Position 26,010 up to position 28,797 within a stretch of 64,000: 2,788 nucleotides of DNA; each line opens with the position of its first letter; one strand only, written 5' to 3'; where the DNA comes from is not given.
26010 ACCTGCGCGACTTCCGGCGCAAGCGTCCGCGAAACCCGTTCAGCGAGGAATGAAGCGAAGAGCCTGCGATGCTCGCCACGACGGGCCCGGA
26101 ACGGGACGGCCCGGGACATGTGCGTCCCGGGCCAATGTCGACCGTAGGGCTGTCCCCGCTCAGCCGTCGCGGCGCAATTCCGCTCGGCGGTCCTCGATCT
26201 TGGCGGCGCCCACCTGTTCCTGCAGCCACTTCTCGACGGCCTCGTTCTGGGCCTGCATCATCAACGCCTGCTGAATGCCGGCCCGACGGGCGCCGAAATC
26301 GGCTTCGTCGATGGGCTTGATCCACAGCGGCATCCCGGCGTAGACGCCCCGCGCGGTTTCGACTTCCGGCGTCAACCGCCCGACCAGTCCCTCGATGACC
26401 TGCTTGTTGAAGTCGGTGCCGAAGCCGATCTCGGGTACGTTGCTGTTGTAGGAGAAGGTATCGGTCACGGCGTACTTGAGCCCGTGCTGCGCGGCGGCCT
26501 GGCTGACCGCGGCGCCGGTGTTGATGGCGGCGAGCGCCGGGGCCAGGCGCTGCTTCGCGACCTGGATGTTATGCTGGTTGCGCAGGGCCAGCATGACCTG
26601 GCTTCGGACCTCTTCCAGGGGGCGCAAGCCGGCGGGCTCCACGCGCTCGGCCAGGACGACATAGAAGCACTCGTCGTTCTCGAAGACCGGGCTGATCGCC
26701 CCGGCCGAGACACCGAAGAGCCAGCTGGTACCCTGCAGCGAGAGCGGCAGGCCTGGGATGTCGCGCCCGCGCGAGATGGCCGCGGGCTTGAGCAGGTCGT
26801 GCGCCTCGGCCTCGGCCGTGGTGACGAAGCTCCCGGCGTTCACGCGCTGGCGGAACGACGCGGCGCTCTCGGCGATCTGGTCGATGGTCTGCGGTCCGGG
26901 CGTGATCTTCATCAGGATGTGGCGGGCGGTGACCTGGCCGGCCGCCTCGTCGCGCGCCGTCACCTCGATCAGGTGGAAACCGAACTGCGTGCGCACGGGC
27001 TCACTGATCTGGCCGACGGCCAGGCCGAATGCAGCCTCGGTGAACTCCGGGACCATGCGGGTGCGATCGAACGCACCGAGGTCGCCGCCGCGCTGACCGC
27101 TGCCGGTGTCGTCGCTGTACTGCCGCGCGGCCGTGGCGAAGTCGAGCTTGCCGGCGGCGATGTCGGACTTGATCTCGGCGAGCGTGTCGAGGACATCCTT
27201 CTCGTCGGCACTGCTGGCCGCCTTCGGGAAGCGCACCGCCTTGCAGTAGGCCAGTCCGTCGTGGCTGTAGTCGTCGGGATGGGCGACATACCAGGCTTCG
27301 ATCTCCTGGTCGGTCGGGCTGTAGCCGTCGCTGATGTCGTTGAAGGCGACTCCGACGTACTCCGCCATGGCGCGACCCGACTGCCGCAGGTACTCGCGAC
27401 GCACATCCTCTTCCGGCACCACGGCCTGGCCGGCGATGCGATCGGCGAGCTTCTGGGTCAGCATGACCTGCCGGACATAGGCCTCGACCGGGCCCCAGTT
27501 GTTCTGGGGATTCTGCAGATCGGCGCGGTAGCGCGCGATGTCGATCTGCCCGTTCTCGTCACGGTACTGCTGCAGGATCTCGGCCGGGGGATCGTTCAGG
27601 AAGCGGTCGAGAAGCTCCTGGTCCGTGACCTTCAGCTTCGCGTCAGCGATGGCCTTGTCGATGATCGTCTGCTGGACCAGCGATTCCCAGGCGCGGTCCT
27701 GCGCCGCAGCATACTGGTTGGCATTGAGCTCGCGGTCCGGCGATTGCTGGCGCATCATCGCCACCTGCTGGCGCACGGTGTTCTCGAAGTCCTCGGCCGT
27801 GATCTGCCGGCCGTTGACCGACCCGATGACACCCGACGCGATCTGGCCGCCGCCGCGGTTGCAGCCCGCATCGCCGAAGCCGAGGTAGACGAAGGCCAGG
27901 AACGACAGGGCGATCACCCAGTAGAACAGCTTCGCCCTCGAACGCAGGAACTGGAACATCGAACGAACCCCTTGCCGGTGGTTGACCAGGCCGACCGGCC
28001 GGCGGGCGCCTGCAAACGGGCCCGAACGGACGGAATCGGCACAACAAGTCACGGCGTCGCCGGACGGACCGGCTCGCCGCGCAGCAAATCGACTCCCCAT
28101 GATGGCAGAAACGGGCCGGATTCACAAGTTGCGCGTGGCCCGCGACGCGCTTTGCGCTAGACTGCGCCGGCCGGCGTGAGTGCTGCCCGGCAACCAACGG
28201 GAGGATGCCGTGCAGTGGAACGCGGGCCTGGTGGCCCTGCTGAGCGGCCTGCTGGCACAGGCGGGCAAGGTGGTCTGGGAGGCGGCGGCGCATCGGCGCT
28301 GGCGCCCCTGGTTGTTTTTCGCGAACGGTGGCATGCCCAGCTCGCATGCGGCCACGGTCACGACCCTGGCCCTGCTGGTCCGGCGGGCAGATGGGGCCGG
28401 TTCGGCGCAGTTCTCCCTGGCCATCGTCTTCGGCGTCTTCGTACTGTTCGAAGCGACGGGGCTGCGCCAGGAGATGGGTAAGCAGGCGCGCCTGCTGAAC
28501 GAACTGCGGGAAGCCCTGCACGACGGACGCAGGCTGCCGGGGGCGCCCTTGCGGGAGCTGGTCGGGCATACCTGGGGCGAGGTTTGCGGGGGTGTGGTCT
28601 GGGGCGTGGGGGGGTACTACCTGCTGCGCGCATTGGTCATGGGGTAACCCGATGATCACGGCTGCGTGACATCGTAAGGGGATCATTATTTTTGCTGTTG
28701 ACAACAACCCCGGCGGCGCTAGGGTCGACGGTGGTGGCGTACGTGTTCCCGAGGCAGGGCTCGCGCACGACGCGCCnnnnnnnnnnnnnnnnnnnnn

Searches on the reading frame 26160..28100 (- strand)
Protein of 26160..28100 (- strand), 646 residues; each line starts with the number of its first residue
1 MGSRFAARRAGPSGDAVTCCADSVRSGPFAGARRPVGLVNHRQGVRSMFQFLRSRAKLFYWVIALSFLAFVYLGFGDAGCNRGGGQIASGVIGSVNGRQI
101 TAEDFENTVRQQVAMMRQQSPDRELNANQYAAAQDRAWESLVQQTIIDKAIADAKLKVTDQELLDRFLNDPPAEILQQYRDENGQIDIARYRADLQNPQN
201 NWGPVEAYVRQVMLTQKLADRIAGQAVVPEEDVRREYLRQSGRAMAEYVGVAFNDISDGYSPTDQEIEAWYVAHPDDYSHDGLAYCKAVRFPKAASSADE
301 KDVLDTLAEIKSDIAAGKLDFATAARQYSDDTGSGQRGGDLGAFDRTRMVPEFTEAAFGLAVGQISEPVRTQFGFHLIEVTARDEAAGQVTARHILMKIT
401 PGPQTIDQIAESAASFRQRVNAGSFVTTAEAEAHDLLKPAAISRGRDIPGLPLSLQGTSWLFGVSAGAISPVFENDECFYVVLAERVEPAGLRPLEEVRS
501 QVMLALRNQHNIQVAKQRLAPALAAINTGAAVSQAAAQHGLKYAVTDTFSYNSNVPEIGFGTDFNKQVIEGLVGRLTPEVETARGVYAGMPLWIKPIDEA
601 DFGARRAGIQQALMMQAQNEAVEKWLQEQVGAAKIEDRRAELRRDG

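Call 23: search_protein_families(library=pfam, proteins=[window:26160-28100:-], max_evalue=0.001)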
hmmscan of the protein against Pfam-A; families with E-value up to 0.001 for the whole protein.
window:26160-28100:- (646 aa): 5 families
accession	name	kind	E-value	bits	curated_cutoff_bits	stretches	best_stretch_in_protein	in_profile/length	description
PF00639.27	Rotamase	-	5e-29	101.6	21.7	1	290-381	5-96/97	PPIC-type PPIASE domain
PF13623.11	SurA_N_2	-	1e-24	87.5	28.5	1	50-193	2-143/145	SurA-like N-terminal domain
PF13616.12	Rotamase_3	-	4.1e-24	85.8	22.5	1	297-383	30-115/116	PPIC-type PPIASE domain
PF13624.11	SurA_N_3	-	2.1e-21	76.8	27.2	1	48-218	1-161/162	SurA-like N-terminal domain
PF13145.12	Rotamase_2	-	1e-19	72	27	2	262-386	1-111/121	PPIC-type PPIASE domain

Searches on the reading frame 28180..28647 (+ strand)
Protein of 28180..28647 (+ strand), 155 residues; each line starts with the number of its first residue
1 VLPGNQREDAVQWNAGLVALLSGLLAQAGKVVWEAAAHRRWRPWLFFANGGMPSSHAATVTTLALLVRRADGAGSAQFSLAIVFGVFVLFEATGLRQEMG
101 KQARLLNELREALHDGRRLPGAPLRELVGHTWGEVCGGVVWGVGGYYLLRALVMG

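Call 23: search_protein_families(library=pfam, proteins=[window:28180-28647:+], max_evalue=0.001)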
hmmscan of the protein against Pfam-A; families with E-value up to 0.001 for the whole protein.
window:28180-28647:+ (155 aa): 1 family
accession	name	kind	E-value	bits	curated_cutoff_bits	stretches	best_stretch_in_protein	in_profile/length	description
PF02681.20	DUF212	-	5.5e-34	117.5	26.5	1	17-143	7-124/126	Divergent PAP2 family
